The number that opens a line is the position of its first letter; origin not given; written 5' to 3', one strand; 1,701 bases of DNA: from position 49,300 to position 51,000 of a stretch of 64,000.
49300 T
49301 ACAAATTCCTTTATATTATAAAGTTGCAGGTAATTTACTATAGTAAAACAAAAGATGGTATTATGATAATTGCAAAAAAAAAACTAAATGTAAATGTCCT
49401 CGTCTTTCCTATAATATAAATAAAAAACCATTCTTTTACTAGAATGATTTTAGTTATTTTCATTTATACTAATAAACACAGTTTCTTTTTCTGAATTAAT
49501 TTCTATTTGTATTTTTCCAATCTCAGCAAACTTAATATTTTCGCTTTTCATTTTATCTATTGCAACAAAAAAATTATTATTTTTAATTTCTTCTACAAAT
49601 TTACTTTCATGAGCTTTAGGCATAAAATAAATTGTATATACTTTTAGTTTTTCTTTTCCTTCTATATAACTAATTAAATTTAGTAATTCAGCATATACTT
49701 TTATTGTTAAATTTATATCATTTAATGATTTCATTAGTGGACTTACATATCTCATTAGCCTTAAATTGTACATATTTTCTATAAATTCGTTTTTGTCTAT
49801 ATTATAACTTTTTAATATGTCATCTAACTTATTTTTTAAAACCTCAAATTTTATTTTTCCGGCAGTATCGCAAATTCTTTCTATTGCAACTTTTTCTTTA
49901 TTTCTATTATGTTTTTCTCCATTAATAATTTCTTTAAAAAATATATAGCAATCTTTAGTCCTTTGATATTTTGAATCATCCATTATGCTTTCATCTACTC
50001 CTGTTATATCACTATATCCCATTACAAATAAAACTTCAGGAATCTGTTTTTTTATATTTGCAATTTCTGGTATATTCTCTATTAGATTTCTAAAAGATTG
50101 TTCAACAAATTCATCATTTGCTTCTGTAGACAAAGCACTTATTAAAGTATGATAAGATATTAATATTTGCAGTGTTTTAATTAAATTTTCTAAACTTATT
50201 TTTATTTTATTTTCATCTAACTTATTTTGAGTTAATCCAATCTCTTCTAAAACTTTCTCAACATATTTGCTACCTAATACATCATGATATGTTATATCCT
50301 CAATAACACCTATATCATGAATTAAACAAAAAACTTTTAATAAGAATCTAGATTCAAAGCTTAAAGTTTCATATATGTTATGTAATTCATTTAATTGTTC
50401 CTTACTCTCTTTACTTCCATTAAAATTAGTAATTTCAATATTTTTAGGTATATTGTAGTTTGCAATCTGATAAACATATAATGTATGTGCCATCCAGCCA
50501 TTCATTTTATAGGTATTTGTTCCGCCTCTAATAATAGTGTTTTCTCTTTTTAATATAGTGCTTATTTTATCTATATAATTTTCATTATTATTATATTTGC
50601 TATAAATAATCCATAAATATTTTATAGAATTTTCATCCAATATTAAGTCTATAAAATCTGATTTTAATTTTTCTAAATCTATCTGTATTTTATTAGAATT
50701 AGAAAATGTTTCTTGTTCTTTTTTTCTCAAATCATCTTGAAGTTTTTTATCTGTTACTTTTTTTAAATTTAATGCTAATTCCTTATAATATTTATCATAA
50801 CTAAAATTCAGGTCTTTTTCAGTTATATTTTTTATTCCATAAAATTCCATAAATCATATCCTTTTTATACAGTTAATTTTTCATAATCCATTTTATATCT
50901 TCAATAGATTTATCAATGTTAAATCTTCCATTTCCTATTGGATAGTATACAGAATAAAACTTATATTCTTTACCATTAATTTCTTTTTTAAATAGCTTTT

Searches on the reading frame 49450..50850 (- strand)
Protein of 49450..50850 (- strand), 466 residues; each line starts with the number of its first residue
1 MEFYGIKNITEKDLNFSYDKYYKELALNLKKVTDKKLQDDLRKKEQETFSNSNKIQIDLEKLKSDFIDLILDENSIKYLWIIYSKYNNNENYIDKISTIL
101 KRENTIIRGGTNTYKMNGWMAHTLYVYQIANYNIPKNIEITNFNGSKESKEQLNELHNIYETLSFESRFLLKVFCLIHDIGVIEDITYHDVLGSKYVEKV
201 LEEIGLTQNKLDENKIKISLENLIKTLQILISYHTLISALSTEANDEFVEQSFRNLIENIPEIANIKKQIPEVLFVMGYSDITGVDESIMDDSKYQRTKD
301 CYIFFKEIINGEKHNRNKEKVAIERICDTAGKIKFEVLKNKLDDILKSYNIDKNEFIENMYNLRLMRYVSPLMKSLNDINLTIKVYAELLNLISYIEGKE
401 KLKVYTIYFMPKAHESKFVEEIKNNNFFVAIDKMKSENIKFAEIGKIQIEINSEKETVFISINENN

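Call 6: search_protein_families(library=pfam, proteins=[window:49450-50850:-], max_evalue=0.01)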
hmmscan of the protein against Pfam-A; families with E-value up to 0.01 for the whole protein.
window:49450-50850:- (466 aa): 1 family
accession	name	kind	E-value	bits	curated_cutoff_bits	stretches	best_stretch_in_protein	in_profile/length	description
PF05491.19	RuvB_C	-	0.0053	17.1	24.7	0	71-107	4-40/72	RuvB C-terminal winged helix domain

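Call 9: find_encoding_contigs(protein=window:49450-50850:-, flank=10000, max_places=6)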
Protein window:49450-50850:- (466 aa): 22 contigs read that carry it; 2 places shown.
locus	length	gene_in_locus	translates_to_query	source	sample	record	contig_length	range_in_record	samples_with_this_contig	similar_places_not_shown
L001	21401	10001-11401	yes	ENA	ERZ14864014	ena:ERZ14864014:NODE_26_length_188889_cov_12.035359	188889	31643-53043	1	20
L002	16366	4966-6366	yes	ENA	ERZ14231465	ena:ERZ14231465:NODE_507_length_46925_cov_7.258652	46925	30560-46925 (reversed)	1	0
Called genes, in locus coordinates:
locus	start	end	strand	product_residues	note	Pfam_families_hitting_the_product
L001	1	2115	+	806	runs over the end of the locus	PF01326:PPDK_N, PF00391:PEP-utilizers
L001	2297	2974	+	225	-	PF01966:HD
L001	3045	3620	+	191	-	PF01966:HD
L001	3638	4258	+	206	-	PF00300:His_Phos_1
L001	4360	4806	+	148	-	PF13527:Acetyltransf_9, PF13673:Acetyltransf_10, PF00583:Acetyltransf_1, PF13508:Acetyltransf_7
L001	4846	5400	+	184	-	PF06821:Ser_hydrolase, PF12695:Abhydrolase_5 (faint)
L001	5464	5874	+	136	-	-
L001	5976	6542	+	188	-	PF06941:NT5C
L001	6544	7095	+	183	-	PF00625:Guanylate_kin (weak)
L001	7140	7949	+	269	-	PF01633:Choline_kinase (faint), PF01636:APH, PF07914:DUF1679 (faint)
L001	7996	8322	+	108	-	PF04237:YjbR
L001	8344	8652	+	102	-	-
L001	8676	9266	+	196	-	PF01725:Ham1p_like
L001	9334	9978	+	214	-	PF03167:UDG (weak)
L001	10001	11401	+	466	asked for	-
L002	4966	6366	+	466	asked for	-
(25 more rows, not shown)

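Call 10: search_protein_families(library=ncbifam, proteins=[window:49450-50850:-], max_evalue=0.01)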
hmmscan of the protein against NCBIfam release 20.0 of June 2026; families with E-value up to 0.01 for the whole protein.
window:49450-50850:- (466 aa): 0 families

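Call 11: search_protein_families(library=padloc, proteins=[window:49450-50850:-], max_evalue=0.01)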
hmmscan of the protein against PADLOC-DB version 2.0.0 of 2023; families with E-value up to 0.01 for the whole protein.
window:49450-50850:- (466 aa): 1 family
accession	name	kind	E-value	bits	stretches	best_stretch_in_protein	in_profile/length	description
PDLC03958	SngA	-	0.009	13.7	0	124-241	142-244/528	-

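Call 14: search_solved_structures(query=window:49450-50850:-, max_evalue=1)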
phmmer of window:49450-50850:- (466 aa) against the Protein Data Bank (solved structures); distinct sequences matched with E-value up to 1: 1.
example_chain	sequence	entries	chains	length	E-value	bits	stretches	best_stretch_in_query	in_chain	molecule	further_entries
6s6b_A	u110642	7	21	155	0.12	14.5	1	64-171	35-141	CRISPR-associated protein, Cmr5 family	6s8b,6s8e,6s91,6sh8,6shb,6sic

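Call 15: find_homologous_proteins(query=window:49450-50850:-, max_evalue=0.001)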
Query window:49450-50850:- (466 aa): 138 proteins with E <= 0.001 among 8000 candidates; the best 120 are listed.
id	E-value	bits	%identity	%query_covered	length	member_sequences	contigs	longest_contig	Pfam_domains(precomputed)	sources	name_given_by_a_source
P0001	3.9e-294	993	100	100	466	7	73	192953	-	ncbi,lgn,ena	-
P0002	1.1e-192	659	66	99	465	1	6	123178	-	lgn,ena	-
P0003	4.2e-187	640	65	97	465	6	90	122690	-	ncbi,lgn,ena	-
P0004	1.1e-186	639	66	97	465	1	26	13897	-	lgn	-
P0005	1.3e-186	639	65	97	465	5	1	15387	-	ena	-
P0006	1.4e-172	593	62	100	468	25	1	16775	-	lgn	-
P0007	7.2e-165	567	60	94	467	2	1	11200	-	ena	-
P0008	5.7e-162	558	57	99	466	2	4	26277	-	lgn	-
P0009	3.4e-161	555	56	99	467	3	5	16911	-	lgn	-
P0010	1.4e-160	553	57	99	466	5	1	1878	-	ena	-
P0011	6.6e-160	551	58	93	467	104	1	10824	-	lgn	-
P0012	3.8e-158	545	56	99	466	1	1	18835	-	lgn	-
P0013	1.8e-157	543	56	99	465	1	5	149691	-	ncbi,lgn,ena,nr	ncbi:MAG: hypothetical protein J6A89_05835 [Clostridia bacterium]|nr:hypothetical protein [Clostridi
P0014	2.4e-157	542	56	99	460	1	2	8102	-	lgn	-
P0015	6.6e-157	541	60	92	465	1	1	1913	-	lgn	-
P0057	2.8e-145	503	55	94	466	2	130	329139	-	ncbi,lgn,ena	-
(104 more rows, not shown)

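Call 16: find_encoding_contigs(protein=P0003, flank=10000, max_places=1)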
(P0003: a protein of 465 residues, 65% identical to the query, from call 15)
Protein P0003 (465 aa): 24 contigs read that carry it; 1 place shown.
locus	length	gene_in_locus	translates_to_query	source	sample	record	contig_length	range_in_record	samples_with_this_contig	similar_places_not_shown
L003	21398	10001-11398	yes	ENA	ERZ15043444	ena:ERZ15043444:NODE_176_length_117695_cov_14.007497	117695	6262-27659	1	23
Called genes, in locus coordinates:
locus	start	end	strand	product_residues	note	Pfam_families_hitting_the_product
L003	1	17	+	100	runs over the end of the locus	-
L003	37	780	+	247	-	-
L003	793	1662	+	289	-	PF02811:PHP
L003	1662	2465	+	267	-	PF23023:Anti-Pycsar_Apyc1, PF00753:Lactamase_B, PF12706:Lactamase_B_2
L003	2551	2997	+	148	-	PF00293:NUDIX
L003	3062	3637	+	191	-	PF01725:Ham1p_like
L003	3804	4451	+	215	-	PF20903:SPL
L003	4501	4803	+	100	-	PF20903:SPL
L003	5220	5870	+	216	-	PF03167:UDG (weak)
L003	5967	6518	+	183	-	PF06821:Ser_hydrolase, PF12695:Abhydrolase_5 (weak)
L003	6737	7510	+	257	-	-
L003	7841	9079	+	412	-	-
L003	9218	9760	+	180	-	PF10688:Imp-YgjV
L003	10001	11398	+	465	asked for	-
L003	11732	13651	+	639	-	PF04536:TPM_phosphatase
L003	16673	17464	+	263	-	PF01966:HD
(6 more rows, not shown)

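Call 17: find_encoding_contigs(protein=P0013, flank=10000, max_places=1)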
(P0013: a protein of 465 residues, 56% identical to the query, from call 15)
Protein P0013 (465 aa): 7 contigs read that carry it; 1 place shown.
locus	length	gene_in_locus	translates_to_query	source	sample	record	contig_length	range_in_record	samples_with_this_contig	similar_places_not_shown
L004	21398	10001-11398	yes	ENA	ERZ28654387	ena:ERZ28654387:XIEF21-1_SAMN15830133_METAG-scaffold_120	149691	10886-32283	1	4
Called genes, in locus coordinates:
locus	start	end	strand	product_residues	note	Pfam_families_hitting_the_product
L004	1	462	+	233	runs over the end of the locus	PF00215:OMPdecase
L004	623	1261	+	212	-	PF00156:Pribosyltran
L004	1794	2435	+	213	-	PF01209:Ubie_methyltran (weak), PF13489:Methyltransf_23 (weak), PF08241:Methyltransf_11, PF08242:Methyltransf_12 (faint), PF13649:Methyltransf_25, PF13847:Methyltransf_31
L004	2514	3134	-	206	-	PF12784:PDDEXK_2, PF27070:HTH_Rpn_C (weak)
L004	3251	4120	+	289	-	PF01636:APH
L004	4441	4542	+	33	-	-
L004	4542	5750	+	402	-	PF13173:AAA_14, PF13635:DUF4143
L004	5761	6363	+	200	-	PF17720:RLIG1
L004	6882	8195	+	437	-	PF01336:tRNA_anti-codon, PF00152:tRNA-synt_2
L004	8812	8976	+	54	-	-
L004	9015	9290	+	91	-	PF00857:Isochorismatase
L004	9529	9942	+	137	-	PF03682:UPF0158 (weak)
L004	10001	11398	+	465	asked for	-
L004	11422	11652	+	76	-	PF26604:CBU_0592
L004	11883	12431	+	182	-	PF13521:AAA_28 (weak)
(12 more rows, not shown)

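Call 18: find_encoding_contigs(protein=P0057, flank=10000, max_places=1)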
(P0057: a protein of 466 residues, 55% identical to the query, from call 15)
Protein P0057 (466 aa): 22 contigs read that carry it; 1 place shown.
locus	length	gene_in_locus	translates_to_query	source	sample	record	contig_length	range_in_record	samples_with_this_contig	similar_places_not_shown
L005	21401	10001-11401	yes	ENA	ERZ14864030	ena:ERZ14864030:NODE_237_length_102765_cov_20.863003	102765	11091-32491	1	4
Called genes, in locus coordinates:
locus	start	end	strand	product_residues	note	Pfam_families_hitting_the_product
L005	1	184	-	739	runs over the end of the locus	PF00270:DEAD, PF00271:Helicase_C, PF22590:Cas3-like_C_2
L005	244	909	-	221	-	PF09704:Cas_Cas5d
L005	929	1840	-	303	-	PF01905:DevR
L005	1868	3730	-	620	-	PF09706:Cas_CXXC_CXXC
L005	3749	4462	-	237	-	PF01881:Cas_Cas6_C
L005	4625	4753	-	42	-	-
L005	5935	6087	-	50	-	-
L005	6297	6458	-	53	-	-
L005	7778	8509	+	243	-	PF00702:Hydrolase, PF13419:HAD_2, PF13242:Hydrolase_like (weak)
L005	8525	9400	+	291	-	PF04072:LCM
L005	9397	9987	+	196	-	PF13238:AAA_18, PF13401:AAA_22 (faint), PF13671:AAA_33, PF13207:AAA_17 (weak)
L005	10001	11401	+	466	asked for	-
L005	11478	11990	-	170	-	PF01245:Ribosomal_L19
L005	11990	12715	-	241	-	PF01746:tRNA_m1G_MT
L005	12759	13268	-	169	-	PF01782:RimM, PF05239:PRC, PF24986:PRC_RimM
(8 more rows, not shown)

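Call 22: find_related_loci(query=A1, collection=genome_contigs, flank=10000)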
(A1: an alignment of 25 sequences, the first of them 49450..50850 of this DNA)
Query A1 (466 aa) in genome_contigs; peptide patterns used: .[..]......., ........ (x = any residue, [..] = any of these).
50 stretches matched a pattern; 26 encode a relative of the query (tblastn E <= 1e-3); 26 distinct loci.
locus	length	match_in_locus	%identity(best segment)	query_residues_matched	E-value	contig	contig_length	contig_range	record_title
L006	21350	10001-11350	66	1-450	0e+0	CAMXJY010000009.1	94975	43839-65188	MAG TPA_asm: uncultured Clostridium sp. isolate SRR14920930_bin.29_metawrap_v1.3_MAG genome assembly, contig: NODE.127_l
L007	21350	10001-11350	65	1-450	0e+0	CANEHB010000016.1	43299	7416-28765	MAG TPA_asm: uncultured Clostridium sp. isolate SRR18439549_bin.19_metawrap_v1.3_MAG genome assembly, contig: NODE.317_l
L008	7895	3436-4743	58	1-435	7e-170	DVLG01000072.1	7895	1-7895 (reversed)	MAG TPA_asm: Candidatus Scatovivens faecipullorum isolate ChiSxjej5B17-16517 ChiSxjej5B17M5__C361108_L7895_SRR6323113, w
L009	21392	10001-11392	56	1-462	1e-166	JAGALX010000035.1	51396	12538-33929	MAG: Clostridia bacterium isolate RGIG8562 Water_deer_Cecum-3__c435798, whole genome shotgun sequence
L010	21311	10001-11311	60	1-436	1e-166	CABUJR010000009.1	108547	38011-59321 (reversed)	MAG TPA_asm: uncultured Clostridiales bacterium isolate MGYG-HGUT-04073 genome assembly, contig: GUT_GENOME255755_9, who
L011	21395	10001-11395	56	1-462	4e-165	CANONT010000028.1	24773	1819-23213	MAG TPA_asm: uncultured Clostridium sp. isolate SRR19759403_bin.21_metawrap_v1.3_MAG genome assembly, contig: NODE.1745_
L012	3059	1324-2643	57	1-439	7e-168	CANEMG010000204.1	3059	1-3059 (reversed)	MAG TPA_asm: uncultured Clostridium sp. isolate SRR18439547_bin.23_metawrap_v1.3_MAG genome assembly, contig: NODE.10561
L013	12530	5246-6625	55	1-462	4e-156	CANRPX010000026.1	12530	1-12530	MAG: uncultured Clostridia bacterium isolate Lapin-018__bin43 genome assembly, contig: Lapin-018__NODE_4781_length_12530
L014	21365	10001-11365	55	1-462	2e-154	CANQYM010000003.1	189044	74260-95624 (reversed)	MAG: uncultured Clostridia bacterium isolate Lapin-015__bin83 genome assembly, contig: Lapin-015__NODE_28_length_189044_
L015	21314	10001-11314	55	1-437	2e-154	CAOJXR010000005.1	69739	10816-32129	MAG TPA_asm: uncultured Clostridium sp. isolate SRR15604531_bin.57_metawrap_v1.3_MAG genome assembly, contig: NODE.479_l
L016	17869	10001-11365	55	1-462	2e-154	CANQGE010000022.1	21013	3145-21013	MAG: uncultured Clostridia bacterium isolate Lapin-005__bin45 genome assembly, contig: Lapin-005__NODE_3329_length_21013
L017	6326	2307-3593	56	4-437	6e-153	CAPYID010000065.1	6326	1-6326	MAG TPA_asm: uncultured Clostridia bacterium isolate MGBC105370 genome assembly, contig: MGBC105370.65, whole genome sho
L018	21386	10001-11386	49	1-462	6e-151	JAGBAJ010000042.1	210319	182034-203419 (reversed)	MAG: Clostridia bacterium isolate RGIG8938 Water_deer_Rectum-1__c254141, whole genome shotgun sequence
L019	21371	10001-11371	52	4-462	1e-150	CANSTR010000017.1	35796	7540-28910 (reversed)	MAG TPA_asm: uncultured Clostridia bacterium isolate SRR15730559_bin.57_metawrap_v1.3_MAG genome assembly, contig: NODE.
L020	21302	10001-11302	54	1-438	8e-149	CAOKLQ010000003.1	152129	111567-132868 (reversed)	MAG TPA_asm: uncultured Clostridium sp. isolate SRR15604508_bin.6_metawrap_v1.3_MAG genome assembly, contig: NODE.62_len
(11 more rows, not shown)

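Call 33: predict_structure(alignment_id=A1)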
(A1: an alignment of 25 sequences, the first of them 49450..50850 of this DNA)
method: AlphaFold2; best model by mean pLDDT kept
length: 466 residues; sequences in the alignment: 25
mean_pLDDT: 92.5   pTM: 0.90
mean pLDDT of the five models: 92.5, 91.4, 91.1, 91.1, 90.2
residues with pLDDT >= 90: 365; 70-90: 94; 50-70: 6; < 50: 1
segments of 3 or more residues with pLDDT < 50: none
pLDDT, mean of each block of 10 residues (from residue 1): 93 94 93 89 94 94 96 96 94 97 85 88 97 96 89 98 97 96 83 93 97 96 97 88 85 95 92 97 90 90 94 89 88 87 97 96 89 89 96 93 92 85 96 97 96 94 74
secondary structure, 60 per line:
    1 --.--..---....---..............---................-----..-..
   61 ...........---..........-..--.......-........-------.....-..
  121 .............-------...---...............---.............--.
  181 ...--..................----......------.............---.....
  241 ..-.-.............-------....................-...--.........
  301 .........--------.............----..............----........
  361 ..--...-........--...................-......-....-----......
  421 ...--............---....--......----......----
elements in order: H11-14 H18-31 H35-50 H59-71 H75-84 H92-96 H98-105 H113-117 H119-133 H147-161 H165-177 H180-183 H186-203 H208-213 H220-232 H236-242 H246-258 H266-285 H292-309 H318-330 H335-348 H353-362 E365-367 H369-376 H379-397 H399-404 E406-409 H415-423 H426-437 E441-444 E447-452 E457-462

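Call 35: fold_search(model_id=the predicted structure, library=pdb)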
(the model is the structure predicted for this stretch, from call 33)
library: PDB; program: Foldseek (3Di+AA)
matches with E <= 10: 187; with E <= 0.001: 0
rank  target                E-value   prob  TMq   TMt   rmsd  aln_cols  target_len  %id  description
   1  3g58_D                5.4e-02  0.82  0.24  0.31  16.5       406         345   11  Crystal structure of human phosphodiesterase 4d with d155988/pmnpq (released 2010-01-19)
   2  6lzz_A                5.6e-02  0.85  0.24  0.32  15.8       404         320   10  Crystal structure of the PDE9 catalytic domain in complex with inhibitor 4a (released 2021-02-24)
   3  5c29_A                1.2e-01  0.66  0.22  0.30  16.0       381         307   10  PDE10 complexed with 6-chloro-2-cyclopropyl-5-methyl-N-propyl-pyrimidin-4-amine (released 2015-09-30)
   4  1f0j_A                2.7e-01  0.57  0.26  0.33  16.7       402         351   10  CATALYTIC DOMAIN OF HUMAN PHOSPHODIESTERASE 4B2B (released 2000-07-26)
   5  5sff_B                2.7e-01  0.51  0.23  0.32  16.6       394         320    9  CRYSTAL STRUCTURE OF HUMAN PHOSPHODIESTERASE 10 IN COMPLEX WITH c1cc(nn2c1nc(c2CO)C)C#Cc3nc(cn3C)c4ccccc4, micromolar  (released 2022-10-12)
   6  4msc_A                2.7e-01  0.47  0.23  0.30  17.5       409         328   10  Crystal structure of PDE10A2 with fragment ZT1595 (2-[(quinolin-7-yloxy)methyl]quinoline) (released 2014-05-14)
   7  5sg7_A                2.8e-01  0.51  0.24  0.33  16.6       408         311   10  CRYSTAL STRUCTURE OF HUMAN PHOSPHODIESTERASE 10 IN COMPLEX WITH N1=C(C(=O)C=CN1c2cccc(c2)C(F)(F)F)c3ccnn3c4c(cccc4)F,  (released 2022-10-12)
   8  9cxh_A                2.8e-01  0.35  0.22  0.14  17.6       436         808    9  Structure of PDE6C in complex with the rod inhibitory p gamma subunit in the presence of cGMP (released 2024-12-18)
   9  5edg_B                3.2e-01  0.57  0.22  0.30  15.5       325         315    9  CRYSTAL STRUCTURE OF HUMAN PHOSPHODIESTERASE 10 IN COMPLEX WITH c1(c(nc([nH]1)Cl)c2ccccc2)C4=NN(c3cccc(c3)OC(F)(F)F)C= (released 2016-03-09)
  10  5sdv_A                3.5e-01  0.60  0.23  0.32  15.1       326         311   10  CRYSTAL STRUCTURE OF HUMAN PHOSPHODIESTERASE 10 IN COMPLEX WITH c2(c(C(=O)NCc1cocn1)cnn2C)C(=O)Nc4nc3nc(cn3cc4)c5ccccc (released 2022-10-12)
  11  5dh4_A                4.0e-01  0.35  0.22  0.30  16.0       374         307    9  PDE10 complexed with 5-chloro-N-[(2,4-dimethylthiazol-5-yl)methyl]pyrazolo[1,5-a]pyrimidin-7-amine (released 2016-01-27)
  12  6pc2_A                4.3e-01  0.89  0.22  0.21  10.3       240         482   10  Crystal structure of Helicobacter pylori PPX/GppA in complex with GNP (released 2019-11-20)
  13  5sdw_B                4.3e-01  0.41  0.23  0.32  16.3       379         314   10  CRYSTAL STRUCTURE OF HUMAN PHOSPHODIESTERASE 10 IN COMPLEX WITH C(Nc1ccc2c(c1)nc([nH]2)c3ccccc3)(=O)c4c(C(N(C)C)=O)cnn (released 2022-10-12)
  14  5axq_B                4.5e-01  0.41  0.24  0.33  16.8       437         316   10  Crystal structure of the catalytic domain of PDE10A complexed with highly potent and brain-penetrant PDE10A Inhibitor  (released 2015-11-11)
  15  4xy2_B                4.5e-01  0.35  0.24  0.31  17.1       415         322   10  Crystal structure of PDE10A in complex with ASP9436 (released 2015-06-17)
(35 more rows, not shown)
